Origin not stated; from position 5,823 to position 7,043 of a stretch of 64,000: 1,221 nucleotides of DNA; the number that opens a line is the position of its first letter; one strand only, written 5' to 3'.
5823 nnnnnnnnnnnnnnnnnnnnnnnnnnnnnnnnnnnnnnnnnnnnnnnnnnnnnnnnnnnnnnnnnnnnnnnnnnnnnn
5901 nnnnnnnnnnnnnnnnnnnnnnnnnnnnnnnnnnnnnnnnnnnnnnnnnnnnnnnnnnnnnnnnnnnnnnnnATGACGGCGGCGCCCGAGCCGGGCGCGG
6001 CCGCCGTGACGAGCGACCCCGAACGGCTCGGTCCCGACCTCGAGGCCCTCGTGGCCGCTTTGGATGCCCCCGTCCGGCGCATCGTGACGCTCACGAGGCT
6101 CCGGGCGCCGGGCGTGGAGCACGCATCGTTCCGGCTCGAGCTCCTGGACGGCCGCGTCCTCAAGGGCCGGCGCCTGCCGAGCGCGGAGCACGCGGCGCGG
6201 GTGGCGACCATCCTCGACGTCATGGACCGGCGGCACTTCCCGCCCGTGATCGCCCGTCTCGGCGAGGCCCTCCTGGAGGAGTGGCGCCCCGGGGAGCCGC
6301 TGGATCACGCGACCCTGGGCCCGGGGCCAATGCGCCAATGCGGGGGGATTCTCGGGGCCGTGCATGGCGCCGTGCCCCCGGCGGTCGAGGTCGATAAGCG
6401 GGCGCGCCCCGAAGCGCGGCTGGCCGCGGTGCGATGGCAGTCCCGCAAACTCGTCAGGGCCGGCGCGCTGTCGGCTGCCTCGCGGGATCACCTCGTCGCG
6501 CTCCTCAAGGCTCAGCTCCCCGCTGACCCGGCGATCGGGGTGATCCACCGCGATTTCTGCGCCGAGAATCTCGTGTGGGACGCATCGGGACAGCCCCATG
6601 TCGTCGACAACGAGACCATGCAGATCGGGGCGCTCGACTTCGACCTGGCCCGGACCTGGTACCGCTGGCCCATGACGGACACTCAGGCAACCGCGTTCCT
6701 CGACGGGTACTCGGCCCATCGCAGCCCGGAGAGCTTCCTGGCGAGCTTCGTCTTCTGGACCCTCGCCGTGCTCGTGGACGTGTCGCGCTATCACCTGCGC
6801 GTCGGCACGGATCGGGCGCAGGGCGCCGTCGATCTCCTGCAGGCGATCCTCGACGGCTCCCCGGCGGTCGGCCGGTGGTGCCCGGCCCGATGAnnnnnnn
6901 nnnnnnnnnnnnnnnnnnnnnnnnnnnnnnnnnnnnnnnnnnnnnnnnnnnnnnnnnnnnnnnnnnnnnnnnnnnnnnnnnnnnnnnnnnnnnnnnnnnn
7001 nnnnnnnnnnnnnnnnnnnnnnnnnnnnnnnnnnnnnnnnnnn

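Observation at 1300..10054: Glycoconjugate-tailoring locus: APH-like and HprK-like kinase pair with fucosyltransferase-like, GT2, GT-A and fatty-acid hydroxylase genes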

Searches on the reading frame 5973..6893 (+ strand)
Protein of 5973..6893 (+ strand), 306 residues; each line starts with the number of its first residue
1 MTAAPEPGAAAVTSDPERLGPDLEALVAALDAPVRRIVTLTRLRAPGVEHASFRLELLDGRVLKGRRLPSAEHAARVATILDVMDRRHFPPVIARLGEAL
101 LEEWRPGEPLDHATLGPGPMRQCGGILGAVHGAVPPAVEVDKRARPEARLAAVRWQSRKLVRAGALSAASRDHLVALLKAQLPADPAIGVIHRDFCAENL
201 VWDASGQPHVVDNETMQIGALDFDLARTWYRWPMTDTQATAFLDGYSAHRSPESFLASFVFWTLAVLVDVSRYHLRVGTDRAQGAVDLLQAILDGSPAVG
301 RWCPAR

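Call 6: search_protein_families(library=pfam, proteins=[window:5973-6893:+], max_evalue=0.01)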
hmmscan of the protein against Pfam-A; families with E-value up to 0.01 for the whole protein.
window:5973-6893:+ (306 aa): 1 family
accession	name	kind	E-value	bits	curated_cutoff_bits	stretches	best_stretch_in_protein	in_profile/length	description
PF01636.29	APH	-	3.3e-18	66.8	23.2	1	46-250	7-233/239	Phosphotransferase enzyme family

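Call 7: search_protein_families(library=ncbifam, proteins=[window:5973-6893:+], max_evalue=0.01)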
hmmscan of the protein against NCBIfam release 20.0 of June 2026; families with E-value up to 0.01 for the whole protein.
window:5973-6893:+ (306 aa): 2 families
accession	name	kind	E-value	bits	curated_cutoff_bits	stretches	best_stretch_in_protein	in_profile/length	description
TIGR02721.1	ycfN_thiK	equivalog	0.002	17.3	299.45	1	174-253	132-208/256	thiamine kinase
NF003558.0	PRK05231.1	equivalog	0.0062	15.6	271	1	123-251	120-257/322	homoserine kinase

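Call 66: search_solved_structures(query=A4, max_evalue=0.01)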
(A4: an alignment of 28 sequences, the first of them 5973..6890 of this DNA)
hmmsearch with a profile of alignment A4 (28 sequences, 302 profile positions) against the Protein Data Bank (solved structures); distinct sequences matched with E-value up to 0.01: 29.
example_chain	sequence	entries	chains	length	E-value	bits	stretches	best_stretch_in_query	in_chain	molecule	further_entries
2ppq_A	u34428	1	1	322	1e-06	31.3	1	97-249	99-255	Homoserine kinase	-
6sui_A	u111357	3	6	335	1.1e-06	31.2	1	103-226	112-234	Phosphotransferase enzyme family protein | Phosphotransferase enzyme family protein, amicoumacin kinase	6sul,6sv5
3ham_A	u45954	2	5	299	1.5e-05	27.6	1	85-223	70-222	Aminoglycoside phosphotransferase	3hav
3uzr_A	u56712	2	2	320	1.7e-05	27.4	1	85-223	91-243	Aminoglycoside phosphotransferase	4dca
4feu_A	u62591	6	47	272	5.6e-05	25.7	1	117-228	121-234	Aminoglycoside 3'-phosphotransferase AphA1-IAB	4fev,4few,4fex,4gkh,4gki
4ej7_A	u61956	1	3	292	6.5e-05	25.5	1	117-228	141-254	Aminoglycoside 3'-phosphotransferase AphA1-IAB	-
4h05_A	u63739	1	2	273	0.00023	23.7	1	97-204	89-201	Aminoglycoside-O-phosphotransferase VIII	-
1nd4_A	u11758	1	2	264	0.00027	23.4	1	97-226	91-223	Aminoglycoside 3'-phosphotransferase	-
6sum_A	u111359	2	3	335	0.0003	23.3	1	103-211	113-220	AMICOUMACIN KINASE | APH domain-containing protein, amicoumacin kinase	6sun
6fdm_A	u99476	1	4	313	0.00034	23.1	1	172-215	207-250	Serine/threonine-protein kinase RIO2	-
7vbt_A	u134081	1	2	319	0.00035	23.1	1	172-215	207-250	Serine/threonine-protein kinase RIO2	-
6fdn_A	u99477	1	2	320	0.00035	23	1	172-215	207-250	Serine/threonine-protein kinase RIO2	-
6hk6_A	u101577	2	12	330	0.00038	23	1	172-215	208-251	Serine/threonine-protein kinase RIO2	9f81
6fdo_A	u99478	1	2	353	0.00045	22.7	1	172-215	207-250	Serine/threonine-protein kinase RIO2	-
3mes_A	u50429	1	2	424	0.00052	22.5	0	156-226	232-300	Choline kinase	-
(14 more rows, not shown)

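Call 70: search_protein_families(library=padloc, proteins=[window:5973-6893:+], max_evalue=0.001)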
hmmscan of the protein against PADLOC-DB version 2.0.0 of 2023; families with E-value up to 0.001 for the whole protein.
window:5973-6893:+ (306 aa): 0 families
